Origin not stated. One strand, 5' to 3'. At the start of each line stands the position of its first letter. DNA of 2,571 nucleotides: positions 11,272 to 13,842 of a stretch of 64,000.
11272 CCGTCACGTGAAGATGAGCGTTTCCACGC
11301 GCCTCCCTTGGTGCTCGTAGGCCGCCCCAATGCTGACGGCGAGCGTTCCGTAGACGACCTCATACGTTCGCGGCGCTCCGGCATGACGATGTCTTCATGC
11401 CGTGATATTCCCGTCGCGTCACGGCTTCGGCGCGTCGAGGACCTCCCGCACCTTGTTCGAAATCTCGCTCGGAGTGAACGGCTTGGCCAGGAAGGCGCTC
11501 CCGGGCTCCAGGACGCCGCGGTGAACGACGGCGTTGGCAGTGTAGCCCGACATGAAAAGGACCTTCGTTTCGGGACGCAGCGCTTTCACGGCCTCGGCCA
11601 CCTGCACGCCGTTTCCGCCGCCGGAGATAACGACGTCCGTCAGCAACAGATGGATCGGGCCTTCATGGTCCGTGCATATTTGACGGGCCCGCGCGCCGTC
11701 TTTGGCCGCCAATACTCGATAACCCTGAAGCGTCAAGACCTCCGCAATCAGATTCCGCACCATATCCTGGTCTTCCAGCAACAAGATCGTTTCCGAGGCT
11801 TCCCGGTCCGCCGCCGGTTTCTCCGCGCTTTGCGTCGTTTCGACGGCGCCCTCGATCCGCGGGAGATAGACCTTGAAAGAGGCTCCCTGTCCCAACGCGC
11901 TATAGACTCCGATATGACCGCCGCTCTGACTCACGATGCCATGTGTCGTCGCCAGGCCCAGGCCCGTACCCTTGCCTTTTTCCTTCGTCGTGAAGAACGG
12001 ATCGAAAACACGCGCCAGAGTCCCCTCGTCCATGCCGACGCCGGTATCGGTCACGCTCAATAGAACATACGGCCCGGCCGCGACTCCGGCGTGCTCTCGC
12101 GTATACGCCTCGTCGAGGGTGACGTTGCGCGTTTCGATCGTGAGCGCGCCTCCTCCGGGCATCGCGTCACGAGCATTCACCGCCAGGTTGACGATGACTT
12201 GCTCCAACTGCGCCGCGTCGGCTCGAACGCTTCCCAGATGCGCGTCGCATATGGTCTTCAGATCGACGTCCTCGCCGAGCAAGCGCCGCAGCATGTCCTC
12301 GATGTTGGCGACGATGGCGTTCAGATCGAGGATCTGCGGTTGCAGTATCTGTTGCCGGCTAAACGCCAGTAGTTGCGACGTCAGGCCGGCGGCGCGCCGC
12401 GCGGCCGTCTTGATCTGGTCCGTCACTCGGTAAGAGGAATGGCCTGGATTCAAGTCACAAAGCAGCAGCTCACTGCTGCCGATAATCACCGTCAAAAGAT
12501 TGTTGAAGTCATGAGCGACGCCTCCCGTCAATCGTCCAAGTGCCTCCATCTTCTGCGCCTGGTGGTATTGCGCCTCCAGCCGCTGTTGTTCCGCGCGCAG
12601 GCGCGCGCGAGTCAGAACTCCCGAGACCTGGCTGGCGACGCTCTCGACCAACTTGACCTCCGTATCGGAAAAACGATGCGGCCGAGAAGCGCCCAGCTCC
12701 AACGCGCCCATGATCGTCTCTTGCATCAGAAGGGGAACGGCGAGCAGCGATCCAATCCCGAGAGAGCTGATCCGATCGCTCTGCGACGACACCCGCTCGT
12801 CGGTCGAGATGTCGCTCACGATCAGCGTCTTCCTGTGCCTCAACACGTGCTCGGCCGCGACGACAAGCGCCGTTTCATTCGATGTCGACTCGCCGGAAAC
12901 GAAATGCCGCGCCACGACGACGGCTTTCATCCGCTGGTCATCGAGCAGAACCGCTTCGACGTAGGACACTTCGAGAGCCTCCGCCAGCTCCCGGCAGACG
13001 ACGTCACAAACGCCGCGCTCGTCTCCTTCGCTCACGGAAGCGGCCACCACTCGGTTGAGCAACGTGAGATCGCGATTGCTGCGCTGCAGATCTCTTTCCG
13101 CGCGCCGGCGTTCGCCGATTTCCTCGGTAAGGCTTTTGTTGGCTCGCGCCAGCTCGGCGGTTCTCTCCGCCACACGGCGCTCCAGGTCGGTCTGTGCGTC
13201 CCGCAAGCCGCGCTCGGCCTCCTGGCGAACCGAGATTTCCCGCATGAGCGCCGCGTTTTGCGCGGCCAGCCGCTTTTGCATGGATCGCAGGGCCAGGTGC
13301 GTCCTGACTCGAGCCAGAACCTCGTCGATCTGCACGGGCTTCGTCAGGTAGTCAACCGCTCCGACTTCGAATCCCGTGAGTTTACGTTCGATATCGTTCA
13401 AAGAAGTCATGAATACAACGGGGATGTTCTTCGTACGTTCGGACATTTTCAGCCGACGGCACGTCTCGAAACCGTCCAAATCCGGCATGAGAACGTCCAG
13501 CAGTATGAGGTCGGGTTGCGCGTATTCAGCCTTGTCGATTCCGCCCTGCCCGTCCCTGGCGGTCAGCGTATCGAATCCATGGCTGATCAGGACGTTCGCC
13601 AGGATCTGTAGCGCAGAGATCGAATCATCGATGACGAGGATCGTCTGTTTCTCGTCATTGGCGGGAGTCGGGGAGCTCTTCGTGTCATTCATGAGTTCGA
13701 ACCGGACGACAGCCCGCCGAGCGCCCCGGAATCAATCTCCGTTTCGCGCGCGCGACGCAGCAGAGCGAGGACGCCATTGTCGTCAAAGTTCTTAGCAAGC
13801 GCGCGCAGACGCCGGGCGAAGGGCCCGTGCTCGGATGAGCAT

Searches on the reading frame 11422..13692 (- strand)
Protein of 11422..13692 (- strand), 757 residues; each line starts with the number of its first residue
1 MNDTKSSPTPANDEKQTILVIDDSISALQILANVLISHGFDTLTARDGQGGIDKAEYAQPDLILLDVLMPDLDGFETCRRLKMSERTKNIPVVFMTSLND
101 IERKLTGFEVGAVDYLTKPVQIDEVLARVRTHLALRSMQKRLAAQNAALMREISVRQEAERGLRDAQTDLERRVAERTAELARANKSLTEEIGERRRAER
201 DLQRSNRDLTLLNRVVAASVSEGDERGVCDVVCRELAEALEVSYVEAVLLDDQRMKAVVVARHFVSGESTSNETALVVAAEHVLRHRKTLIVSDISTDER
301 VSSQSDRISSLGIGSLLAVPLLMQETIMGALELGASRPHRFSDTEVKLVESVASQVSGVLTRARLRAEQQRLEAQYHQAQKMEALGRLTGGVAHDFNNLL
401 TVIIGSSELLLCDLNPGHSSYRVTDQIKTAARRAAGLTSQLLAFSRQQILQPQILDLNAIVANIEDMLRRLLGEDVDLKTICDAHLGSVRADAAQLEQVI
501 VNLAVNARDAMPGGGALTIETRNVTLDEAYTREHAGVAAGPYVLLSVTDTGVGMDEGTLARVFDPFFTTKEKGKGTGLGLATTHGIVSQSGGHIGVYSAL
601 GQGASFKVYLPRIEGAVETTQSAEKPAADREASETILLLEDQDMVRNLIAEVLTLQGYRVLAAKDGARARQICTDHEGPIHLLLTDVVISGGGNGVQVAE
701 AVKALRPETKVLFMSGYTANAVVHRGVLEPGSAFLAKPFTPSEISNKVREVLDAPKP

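Call 59: search_protein_families(library=pfam, proteins=[window:11422-13692:-], max_evalue=0.05)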
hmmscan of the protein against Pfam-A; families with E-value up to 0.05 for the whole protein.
window:11422-13692:- (757 aa): 6 families
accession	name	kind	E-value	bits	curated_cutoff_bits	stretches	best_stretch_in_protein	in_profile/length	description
PF00072.30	Response_reg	-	7.4e-43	145.7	30.2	2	18-130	1-111/111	Response regulator receiver domain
PF02518.31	HATPase_c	-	1.4e-19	71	26.4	1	492-612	2-109/111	Histidine kinase-, DNA gyrase B-, and HSP90-like ATPase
PF01590.32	GAF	-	8.5e-15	55.9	22.4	1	228-358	5-131/133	GAF domain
PF13185.12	GAF_2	-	1.2e-14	55.1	28.6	1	224-359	3-134/136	GAF domain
PF00512.31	HisKA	-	5.4e-09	36.4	26.9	1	385-447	2-63/66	His Kinase A (phospho-acceptor) domain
PF13492.12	GAF_3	-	7.9e-09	36.5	27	1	233-360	10-127/129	GAF domain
